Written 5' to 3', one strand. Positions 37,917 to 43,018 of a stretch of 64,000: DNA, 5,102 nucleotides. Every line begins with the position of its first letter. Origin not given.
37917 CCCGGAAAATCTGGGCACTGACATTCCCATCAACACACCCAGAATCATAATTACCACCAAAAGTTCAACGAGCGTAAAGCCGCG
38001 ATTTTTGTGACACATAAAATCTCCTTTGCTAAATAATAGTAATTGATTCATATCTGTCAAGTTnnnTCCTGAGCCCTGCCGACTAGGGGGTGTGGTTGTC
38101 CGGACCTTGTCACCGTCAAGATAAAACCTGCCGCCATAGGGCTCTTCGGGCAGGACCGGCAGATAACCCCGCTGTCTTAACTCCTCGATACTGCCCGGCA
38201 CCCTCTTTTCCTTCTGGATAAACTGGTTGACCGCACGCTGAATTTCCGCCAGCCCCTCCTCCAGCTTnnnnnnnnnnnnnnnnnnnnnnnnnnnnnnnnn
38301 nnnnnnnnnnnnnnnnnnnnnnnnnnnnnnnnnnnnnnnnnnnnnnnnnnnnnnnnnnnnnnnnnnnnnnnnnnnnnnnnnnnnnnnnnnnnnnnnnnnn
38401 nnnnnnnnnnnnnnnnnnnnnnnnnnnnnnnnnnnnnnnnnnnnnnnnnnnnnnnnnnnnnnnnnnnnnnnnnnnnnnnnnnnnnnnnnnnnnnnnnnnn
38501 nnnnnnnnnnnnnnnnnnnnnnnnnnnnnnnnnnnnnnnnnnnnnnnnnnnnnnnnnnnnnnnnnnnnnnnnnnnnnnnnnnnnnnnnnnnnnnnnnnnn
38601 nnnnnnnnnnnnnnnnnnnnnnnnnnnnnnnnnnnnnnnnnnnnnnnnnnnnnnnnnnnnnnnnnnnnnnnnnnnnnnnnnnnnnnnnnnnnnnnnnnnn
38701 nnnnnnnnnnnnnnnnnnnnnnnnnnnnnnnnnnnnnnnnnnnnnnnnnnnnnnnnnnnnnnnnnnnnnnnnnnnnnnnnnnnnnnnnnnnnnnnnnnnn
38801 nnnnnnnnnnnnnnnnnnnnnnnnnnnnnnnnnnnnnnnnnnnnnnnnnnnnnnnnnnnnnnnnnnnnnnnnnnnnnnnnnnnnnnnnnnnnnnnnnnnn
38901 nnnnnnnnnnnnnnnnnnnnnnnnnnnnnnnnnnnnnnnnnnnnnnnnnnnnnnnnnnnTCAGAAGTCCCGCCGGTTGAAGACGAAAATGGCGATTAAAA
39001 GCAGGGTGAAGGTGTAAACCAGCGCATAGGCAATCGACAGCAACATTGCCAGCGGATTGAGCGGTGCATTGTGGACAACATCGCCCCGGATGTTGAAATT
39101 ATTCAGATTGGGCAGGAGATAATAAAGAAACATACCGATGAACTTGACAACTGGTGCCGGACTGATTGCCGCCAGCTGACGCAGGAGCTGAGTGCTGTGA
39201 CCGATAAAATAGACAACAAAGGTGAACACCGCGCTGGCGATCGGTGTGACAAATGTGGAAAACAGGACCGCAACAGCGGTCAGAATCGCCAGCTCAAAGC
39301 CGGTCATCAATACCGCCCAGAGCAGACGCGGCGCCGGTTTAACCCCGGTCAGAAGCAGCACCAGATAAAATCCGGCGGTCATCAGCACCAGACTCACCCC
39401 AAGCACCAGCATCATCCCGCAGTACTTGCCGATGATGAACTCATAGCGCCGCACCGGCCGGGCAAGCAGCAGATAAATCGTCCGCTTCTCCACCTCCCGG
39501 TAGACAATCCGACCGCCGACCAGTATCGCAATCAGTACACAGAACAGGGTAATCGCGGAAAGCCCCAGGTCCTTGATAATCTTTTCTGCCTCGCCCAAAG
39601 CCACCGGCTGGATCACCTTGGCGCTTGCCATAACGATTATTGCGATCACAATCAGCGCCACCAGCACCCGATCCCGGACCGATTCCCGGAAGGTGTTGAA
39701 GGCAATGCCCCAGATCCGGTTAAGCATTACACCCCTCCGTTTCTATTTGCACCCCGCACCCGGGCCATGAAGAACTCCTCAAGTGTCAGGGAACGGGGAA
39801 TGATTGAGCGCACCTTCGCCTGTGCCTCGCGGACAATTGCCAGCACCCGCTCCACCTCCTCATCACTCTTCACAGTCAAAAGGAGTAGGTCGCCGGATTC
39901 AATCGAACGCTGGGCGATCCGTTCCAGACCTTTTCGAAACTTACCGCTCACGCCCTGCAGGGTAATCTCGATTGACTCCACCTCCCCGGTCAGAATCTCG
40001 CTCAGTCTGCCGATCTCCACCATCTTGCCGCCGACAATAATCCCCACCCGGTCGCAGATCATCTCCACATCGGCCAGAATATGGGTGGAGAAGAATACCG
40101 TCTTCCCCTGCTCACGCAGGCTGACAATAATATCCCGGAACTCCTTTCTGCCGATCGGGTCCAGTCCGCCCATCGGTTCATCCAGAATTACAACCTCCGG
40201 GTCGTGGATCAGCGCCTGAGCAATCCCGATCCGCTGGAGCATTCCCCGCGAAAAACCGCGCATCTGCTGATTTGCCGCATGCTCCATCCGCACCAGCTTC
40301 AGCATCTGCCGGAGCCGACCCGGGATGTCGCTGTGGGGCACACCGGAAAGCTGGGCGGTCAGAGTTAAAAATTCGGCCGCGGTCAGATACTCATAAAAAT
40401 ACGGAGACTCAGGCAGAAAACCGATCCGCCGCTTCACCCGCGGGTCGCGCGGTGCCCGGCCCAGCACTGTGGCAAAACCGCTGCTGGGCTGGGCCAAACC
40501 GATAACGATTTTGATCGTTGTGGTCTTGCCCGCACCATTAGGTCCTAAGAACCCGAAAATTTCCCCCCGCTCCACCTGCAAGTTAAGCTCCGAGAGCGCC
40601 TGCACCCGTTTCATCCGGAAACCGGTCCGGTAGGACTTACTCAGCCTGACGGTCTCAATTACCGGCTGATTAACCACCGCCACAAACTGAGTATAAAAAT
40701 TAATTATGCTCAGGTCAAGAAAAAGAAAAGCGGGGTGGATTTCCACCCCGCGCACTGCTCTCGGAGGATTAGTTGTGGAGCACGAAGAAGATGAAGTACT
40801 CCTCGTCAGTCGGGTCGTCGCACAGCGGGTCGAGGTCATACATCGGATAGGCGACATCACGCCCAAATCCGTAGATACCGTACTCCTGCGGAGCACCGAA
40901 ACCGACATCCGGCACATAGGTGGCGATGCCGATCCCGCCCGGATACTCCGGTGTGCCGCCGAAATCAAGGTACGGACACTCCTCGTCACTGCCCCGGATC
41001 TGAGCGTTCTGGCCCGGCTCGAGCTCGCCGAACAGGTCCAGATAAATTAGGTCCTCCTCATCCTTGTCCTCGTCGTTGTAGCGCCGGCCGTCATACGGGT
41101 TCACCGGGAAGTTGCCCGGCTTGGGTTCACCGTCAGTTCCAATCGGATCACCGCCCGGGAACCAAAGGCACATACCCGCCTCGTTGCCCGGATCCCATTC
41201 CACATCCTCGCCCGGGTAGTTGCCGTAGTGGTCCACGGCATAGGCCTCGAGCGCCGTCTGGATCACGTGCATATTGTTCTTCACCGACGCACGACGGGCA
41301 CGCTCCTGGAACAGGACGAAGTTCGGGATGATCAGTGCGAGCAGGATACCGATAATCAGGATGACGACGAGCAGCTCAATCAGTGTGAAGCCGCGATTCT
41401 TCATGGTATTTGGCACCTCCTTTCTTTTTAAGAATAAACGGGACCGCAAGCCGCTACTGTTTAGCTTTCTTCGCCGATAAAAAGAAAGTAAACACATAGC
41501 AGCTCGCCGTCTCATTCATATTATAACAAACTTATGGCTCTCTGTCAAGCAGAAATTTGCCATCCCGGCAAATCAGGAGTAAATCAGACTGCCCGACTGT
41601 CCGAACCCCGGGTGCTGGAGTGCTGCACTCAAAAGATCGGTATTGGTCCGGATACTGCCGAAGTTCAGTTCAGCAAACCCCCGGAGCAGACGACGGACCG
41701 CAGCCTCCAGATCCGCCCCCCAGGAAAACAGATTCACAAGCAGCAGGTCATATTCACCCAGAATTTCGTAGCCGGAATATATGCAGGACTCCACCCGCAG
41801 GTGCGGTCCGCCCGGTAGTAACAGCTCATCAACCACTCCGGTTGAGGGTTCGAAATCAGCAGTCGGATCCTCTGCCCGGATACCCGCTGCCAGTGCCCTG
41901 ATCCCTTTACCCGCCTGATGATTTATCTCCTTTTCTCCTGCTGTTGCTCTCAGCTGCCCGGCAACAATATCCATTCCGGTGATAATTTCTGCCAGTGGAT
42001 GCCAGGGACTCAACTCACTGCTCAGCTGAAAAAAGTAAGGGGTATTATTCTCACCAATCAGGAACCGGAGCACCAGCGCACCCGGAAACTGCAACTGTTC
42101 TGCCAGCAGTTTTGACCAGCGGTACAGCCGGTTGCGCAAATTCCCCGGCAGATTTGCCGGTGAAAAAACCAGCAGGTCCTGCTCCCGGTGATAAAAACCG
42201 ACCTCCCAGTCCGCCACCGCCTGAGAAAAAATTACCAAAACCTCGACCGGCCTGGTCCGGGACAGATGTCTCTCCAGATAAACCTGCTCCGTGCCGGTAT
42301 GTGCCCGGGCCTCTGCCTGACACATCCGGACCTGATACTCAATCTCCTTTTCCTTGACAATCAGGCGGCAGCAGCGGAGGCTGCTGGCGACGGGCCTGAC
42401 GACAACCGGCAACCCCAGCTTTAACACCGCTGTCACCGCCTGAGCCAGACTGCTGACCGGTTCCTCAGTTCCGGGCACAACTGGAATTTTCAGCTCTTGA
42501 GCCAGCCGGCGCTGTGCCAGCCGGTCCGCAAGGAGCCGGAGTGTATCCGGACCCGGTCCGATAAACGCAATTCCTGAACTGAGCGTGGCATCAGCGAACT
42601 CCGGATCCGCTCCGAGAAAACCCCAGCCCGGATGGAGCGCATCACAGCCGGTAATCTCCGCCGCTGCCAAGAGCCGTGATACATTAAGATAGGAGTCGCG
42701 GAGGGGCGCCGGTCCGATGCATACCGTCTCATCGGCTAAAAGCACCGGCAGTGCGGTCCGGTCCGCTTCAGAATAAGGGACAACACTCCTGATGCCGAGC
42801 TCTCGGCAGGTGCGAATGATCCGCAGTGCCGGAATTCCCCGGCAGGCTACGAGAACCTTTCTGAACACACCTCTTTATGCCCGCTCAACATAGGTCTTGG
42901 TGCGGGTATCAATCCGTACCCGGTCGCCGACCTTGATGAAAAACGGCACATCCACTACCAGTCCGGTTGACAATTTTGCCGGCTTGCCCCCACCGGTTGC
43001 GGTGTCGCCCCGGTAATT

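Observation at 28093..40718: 15-gene operon that starts with an ABC transporter and a TPR-like membrane protein and continues into a type IV pilus machine lacking PilB/PilC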

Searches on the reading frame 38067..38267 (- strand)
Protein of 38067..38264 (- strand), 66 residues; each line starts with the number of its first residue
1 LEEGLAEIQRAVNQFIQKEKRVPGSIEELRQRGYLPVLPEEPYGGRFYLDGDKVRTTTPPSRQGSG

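Call 68: search_protein_families(library=pfam, proteins=[window:38067-38264:-], max_evalue=10)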
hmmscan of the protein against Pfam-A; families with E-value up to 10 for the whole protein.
seq(66 aa): 1 family
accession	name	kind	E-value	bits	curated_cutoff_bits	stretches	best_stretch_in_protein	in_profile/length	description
PF22659.2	YycE-like_C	-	0.15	12.5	27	1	15-43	7-35/55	YycE-like C-terminal domain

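Call 72: search_solved_structures(query=A7, max_evalue=10, show_alignments=3)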
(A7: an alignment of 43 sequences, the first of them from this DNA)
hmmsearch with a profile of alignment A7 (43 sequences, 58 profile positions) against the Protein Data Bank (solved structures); distinct sequences matched with E-value up to 10: 22.
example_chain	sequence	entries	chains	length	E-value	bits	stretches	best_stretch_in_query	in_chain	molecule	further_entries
3g20_A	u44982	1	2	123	0.00016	24.4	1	32-50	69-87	Type II secretion protein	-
3gn9_A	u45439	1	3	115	0.00018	24.2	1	32-51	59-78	Type II secretory pathway, pseudopilin EpsG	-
29jd_A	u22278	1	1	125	0.00037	23.2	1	32-50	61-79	Type II secretion system core protein G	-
1t92_A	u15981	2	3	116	0.00044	22.9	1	33-50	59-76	General secretion pathway protein G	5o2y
3fu1_A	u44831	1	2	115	0.00048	22.8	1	32-50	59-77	General secretion pathway protein G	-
4lw9_A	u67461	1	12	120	0.00052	22.7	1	32-50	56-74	Type II secretion system protein G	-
2kep_A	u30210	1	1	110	0.00069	22.3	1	33-50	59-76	General secretion pathway protein G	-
5wda_A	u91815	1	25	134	0.00078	22.1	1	33-50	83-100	General secretion pathway protein G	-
8pxw_A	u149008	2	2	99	0.22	14.3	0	42-56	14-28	Pre-mRNA-processing factor 40 homolog A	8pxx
3k5s_A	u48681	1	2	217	0.25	14.1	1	24-57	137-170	Cadherin-13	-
6cmv_A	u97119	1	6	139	0.36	13.6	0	9-38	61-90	Transcriptional regulator Lrs14-like protein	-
7c6o_A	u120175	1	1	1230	0.43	13.3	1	10-27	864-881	Cobalamin biosynthesis protein CobN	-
9uk9_A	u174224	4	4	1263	0.44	13.3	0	6-30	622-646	Cobaltochelatase subunit CobN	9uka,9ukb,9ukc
3gzn_A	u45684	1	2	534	0.5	13.2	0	10-25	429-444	NEDD8-activating enzyme E1 regulatory subunit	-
2nvu_A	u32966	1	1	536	0.5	13.1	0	10-25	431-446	NEDD8-activating enzyme E1 regulatory subunit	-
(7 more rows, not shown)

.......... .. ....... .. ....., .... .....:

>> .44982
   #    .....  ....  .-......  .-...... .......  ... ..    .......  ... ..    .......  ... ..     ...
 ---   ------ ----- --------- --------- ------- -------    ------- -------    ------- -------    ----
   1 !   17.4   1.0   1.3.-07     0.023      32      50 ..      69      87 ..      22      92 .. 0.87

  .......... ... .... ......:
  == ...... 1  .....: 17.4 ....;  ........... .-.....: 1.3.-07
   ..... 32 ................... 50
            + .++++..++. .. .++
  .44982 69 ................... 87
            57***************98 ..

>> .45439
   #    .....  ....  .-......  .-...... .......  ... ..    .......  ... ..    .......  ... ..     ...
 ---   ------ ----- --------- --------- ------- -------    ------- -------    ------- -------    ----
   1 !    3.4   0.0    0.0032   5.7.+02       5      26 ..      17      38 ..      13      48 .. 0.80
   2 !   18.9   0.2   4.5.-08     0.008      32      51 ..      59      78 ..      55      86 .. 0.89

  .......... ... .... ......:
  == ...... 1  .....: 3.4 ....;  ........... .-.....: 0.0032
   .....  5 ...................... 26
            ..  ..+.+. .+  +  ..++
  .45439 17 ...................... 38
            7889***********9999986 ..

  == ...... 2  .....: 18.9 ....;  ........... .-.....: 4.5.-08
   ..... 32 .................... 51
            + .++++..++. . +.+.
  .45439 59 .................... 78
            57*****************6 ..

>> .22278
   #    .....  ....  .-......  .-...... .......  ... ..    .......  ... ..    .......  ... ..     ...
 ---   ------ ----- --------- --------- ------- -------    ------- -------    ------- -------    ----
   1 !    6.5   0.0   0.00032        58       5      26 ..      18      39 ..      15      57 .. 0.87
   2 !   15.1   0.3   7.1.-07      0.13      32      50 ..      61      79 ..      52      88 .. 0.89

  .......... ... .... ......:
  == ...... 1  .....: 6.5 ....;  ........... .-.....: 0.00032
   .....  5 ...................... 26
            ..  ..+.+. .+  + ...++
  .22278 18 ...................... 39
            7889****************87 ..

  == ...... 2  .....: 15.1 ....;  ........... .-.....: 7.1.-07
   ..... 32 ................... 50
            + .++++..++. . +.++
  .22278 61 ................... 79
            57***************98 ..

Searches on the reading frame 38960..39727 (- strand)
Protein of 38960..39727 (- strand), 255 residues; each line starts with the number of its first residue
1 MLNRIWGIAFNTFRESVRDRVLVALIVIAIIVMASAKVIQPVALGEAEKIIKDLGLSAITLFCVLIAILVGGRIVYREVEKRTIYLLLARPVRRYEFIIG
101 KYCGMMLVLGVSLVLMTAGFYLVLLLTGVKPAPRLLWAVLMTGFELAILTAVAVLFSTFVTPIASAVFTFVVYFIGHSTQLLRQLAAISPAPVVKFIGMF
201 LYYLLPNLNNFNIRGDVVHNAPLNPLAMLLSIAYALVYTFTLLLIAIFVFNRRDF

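Call 5: search_protein_families(library=pfam, proteins=[window:38960-39727:-], max_evalue=0.01)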
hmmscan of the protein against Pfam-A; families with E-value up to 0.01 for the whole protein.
window:38960-39727:- (255 aa): 3 families
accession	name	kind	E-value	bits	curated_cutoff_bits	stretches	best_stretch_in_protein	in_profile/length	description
PF12679.13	ABC2_membrane_2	-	1.1e-14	54.8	27.2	1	8-254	3-282/283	ABC-2 family transporter protein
PF12730.13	ABC2_membrane_4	-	7.7e-09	36.2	27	1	23-175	20-178/179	ABC-2 family transporter protein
PF12698.13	ABC2_membrane_3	-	0.00054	19.6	31.6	1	42-248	151-347/347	ABC-2 family transporter protein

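Call 18: search_protein_families(library=ncbifam, proteins=[window:38960-39727:-], max_evalue=0.001)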
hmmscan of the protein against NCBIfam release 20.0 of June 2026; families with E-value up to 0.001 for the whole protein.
window:38960-39727:- (255 aa): 0 families

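Call 75: search_solved_structures(query=window:38960-39727:-, max_evalue=1)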
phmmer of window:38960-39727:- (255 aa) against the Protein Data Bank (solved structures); distinct sequences matched with E-value up to 1: 1.
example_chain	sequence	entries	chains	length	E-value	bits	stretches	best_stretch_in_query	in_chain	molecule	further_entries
7o0y_D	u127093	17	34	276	0.0031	20.5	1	2-144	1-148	Probable ABC transporter permease protein NosY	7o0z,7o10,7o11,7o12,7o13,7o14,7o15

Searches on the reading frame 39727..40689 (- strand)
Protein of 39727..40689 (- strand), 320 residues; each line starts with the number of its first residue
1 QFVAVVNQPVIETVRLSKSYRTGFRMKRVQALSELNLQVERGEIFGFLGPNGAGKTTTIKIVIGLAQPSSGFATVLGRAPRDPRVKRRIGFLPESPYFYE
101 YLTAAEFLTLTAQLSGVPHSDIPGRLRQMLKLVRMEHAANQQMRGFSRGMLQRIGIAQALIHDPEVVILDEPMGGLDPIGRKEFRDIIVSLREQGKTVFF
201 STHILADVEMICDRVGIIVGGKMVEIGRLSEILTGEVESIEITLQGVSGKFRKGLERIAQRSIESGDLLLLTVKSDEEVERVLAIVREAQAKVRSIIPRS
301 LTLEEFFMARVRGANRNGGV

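Call 5: search_protein_families(library=pfam, proteins=[window:39727-40689:-], max_evalue=0.01)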
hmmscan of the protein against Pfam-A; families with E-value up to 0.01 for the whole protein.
window:39727-40689:- (320 aa): 3 families
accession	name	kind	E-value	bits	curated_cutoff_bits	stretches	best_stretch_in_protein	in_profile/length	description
PF00005.33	ABC_tran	-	1.6e-26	94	25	1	32-173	1-136/137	ABC transporter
PF13304.12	AAA_21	-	6.1e-10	40.1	27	1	135-204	227-299/304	AAA domain, putative AbiEii toxin, Type IV TA system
PF13476.12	AAA_23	-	0.0081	17.2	27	0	34-59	12-36/201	AAA domain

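Call 18: search_protein_families(library=ncbifam, proteins=[window:39727-40689:-], max_evalue=0.001)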
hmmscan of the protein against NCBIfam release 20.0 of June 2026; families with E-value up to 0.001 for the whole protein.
window:39727-40689:- (320 aa): 184 families (the best 25 are shown)
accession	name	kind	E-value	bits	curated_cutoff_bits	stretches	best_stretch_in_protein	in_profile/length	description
TIGR01188.1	drrA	subfamily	4.9e-67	226.3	312.45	1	28-309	5-299/302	daunorubicin resistance ABC transporter, ATP-binding protein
TIGR03522.1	GldA_ABC_ATP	equivalog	3.3e-56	190.9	402.6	1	28-307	14-297/301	gliding motility-associated ABC transporter ATP-binding subunit GldA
TIGR03740.1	galliderm_ABC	subfamily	1.6e-55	188.2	309.75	1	26-224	10-203/223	lantibiotic protection ABC transporter ATP-binding subunit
NF033858.1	ABC2_perm_RbbA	equivalog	2.6e-51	174.6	1050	1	25-233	275-485/909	ribosome-associated ATPase/putative transporter RbbA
NF010060.0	PRK13537.1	equivalog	1.2e-46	159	521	1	31-308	30-305/314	nodulation factor ABC transporter ATP-binding protein NodI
NF010059.0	PRK13536.1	equivalog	7.5e-43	146.6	549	1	10-308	43-333/342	nodulation factor ABC transporter ATP-binding protein NodI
TIGR01288.1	nodI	equivalog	2.7e-40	138.3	424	1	11-308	5-294/303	nodulation factor ABC transporter ATP-binding protein NodI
TIGR04406.1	LPS_export_lptB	equivalog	5.2e-38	130.7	240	1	26-235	11-225/239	LPS export ABC transporter ATP-binding protein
NF047565.1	PSM_export_PmtA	equivalog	7e-36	123.9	350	1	31-229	16-212/282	phenol-soluble modulin export ABC transporter ATP-binding protein PmtA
TIGR01186.1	proV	subfamily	2.1e-35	122.5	326.6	1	30-291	7-273/363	betaine/proline/choline family ABC transporter ATP-binding protein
TIGR03864.1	PQQ_ABC_ATP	hypoth_equivalog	1.3e-34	119.6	302.25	1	26-234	11-221/236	ABC transporter, ATP-binding subunit, PQQ-dependent alcohol dehydrogenase system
NF040933.2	ABC_arch_GlcV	equivalog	1.6e-33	116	450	1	16-274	8-268/357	glucose ABC transporter ATP-binding protein GlcV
TIGR04521.1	ECF_ATPase_2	equivalog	5.4e-33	114.3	330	1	13-238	3-238/279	energy-coupling factor transporter ATPase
TIGR00968.1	3a0106s01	subfamily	3.6e-32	111.8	342.75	1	26-234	10-220/237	sulfate ABC transporter ATP-binding protein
NF040840.2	tungstate_WtpC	equivalog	8.2e-32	110.8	440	1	31-237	15-223/347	tungstate ABC transporter ATP-binding protein WtpC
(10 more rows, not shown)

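Call 76: search_solved_structures(query=window:39727-40683:-, max_evalue=1e-40)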
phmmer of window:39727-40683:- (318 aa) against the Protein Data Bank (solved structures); distinct sequences matched with E-value up to 1e-40: 16.
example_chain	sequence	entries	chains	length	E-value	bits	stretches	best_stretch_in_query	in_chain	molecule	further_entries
7w01_A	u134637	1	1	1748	1.1e-71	245.1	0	14-225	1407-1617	Phospholipid-transporting ATPase ABCA3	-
7w02_A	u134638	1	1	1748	7.3e-71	242.3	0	14-225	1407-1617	Phospholipid-transporting ATPase ABCA3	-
7lkp_A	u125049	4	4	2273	6.6e-64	219.5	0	29-222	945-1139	Retinal-specific phospholipid-transporting ATPase ABCA4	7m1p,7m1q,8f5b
7e7i_A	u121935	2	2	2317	7e-64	219.4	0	29-222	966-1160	Retinal-specific phospholipid-transporting ATPase ABCA4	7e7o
8edw_A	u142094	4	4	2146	1.7e-63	218.1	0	20-226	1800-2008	Phospholipid-transporting ATPase ABCA7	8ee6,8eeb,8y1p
7lkz_A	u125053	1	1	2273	4.6e-63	216.7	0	29-222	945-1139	Retinal-specific phospholipid-transporting ATPase ABCA4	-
7e7q_A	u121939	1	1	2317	4.8e-63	216.6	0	29-222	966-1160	Retinal-specific phospholipid-transporting ATPase ABCA4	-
8eop_A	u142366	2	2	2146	1.2e-62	215.4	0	20-226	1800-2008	Phospholipid-transporting ATPase ABCA7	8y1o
7tdt_A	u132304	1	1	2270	2.2e-57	198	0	13-226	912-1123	Phospholipid-transporting ATPase ABCA1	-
7tby_A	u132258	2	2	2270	2.2e-57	198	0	13-226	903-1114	ATP-binding cassette, sub-family A (ABC1), member 1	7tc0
7tbz_A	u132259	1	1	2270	2.2e-57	198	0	13-226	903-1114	ATP-binding cassette, sub-family A (ABC1), member 1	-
5xjy_A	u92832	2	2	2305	2.3e-57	198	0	13-226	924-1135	ATP-binding cassette sub-family A member 1 | Phospholipid-transporting ATPase ABCA1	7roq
7tbw_A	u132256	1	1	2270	1.5e-56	195.3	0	13-226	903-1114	ATP-binding cassette, sub-family A (ABC1), member 1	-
7o0y_B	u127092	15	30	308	1.9e-48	168.8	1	27-247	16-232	Probable ABC transporter ATP-binding protein NosF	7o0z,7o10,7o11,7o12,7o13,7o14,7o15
7o17_B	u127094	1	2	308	4.8e-48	167.4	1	27-247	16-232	Probable ABC transporter ATP-binding protein NosF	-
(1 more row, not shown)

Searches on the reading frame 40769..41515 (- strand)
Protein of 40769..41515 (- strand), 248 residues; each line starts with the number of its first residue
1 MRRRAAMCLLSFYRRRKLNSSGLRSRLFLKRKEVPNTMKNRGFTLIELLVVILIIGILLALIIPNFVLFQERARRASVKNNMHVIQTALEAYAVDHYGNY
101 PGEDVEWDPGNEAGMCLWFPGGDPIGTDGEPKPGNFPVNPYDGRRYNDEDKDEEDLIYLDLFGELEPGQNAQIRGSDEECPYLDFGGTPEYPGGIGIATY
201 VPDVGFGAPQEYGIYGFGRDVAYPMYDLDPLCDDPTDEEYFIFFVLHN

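Call 5: search_protein_families(library=pfam, proteins=[window:40769-41515:-], max_evalue=0.01)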
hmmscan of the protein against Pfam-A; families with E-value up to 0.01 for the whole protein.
window:40769-41515:- (248 aa): 1 family
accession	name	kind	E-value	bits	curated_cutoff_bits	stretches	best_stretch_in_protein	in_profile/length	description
PF07963.17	N_methyl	-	2.2e-08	33.7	21.2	1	38-62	2-26/27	Prokaryotic N-terminal methylation motif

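Call 18: search_protein_families(library=ncbifam, proteins=[window:40769-41404:-], max_evalue=0.001)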
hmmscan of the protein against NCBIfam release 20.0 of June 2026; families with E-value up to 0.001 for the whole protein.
window:40769-41404:- (211 aa): 10 families
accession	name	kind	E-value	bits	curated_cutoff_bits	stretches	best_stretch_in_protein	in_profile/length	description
NF041775.1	typeIV_PilA_Myxo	equivalog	9.1e-15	55.2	400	1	2-63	9-72/214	type IV pilin protein PilA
TIGR01710.1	typeII_sec_gspG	equivalog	1.2e-14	54.5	88.85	1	4-67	1-63/134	type II secretion system major pseudopilin GspG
NF040999.1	pilin_ComGC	equivalog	9.5e-13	48.2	75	1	4-62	2-59/84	competence type IV pilus major pilin ComGC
TIGR02532.1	IV_pilin_GFxxxE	domain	4.7e-08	32.6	16.3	1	4-25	2-23/24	prepilin-type N-terminal cleavage/methylation domain-containing protein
TIGR01708.2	typeII_sec_gspH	equivalog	1.1e-07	32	80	1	4-30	2-28/169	type II secretion system minor pseudopilin GspH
NF007862.0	PRK10574.1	equivalog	1.6e-07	31.5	138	1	1-60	2-61/145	prepilin peptidase-dependent pilin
NF041013.1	T4P_ComGE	equivalog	2.8e-07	30.5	49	1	2-55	2-56/83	competence type IV pilus minor pilin ComGE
NF007800.0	PRK10506.1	equivalog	0.00015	21.7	158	1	2-44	7-49/163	prepilin peptidase-dependent protein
NF038303.1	EPS_HpsB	equivalog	0.00028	21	150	1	3-31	2-30/211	hormogonium polysaccharide secretion pseudopilin HpsB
TIGR02596.1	TIGR02596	subfamily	0.00031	20.9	70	1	6-29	1-24/196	Verru_Chthon cassette protein D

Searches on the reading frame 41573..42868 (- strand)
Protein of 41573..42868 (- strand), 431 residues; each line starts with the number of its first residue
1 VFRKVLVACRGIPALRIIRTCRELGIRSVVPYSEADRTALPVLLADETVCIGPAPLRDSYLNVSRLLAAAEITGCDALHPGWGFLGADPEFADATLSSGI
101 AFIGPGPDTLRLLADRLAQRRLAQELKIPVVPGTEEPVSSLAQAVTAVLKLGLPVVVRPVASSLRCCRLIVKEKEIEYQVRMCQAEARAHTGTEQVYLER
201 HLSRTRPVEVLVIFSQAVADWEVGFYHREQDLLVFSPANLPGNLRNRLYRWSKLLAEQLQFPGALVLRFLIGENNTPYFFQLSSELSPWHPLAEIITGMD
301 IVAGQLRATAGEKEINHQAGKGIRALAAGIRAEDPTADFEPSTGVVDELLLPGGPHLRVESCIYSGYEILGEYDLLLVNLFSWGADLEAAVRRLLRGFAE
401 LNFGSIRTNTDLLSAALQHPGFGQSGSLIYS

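Call 5: search_protein_families(library=pfam, proteins=[window:41573-42868:-], max_evalue=0.01)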
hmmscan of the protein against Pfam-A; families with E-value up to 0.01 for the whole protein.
window:41573-42868:- (431 aa): 3 families
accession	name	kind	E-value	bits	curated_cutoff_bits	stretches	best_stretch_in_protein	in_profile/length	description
PF00289.28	Biotin_carb_N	-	1.1e-35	122.9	25.5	1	1-109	1-109/110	Biotin carboxylase, N-terminal domain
PF02786.22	CPSase_L_D2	-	1.9e-22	80.3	19.8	1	115-313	1-207/211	Carbamoyl-phosphate synthase L chain, ATP binding domain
PF02785.25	Biotin_carb_C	-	3.5e-20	72.6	32.4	1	330-424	4-98/108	Biotin carboxylase C-terminal domain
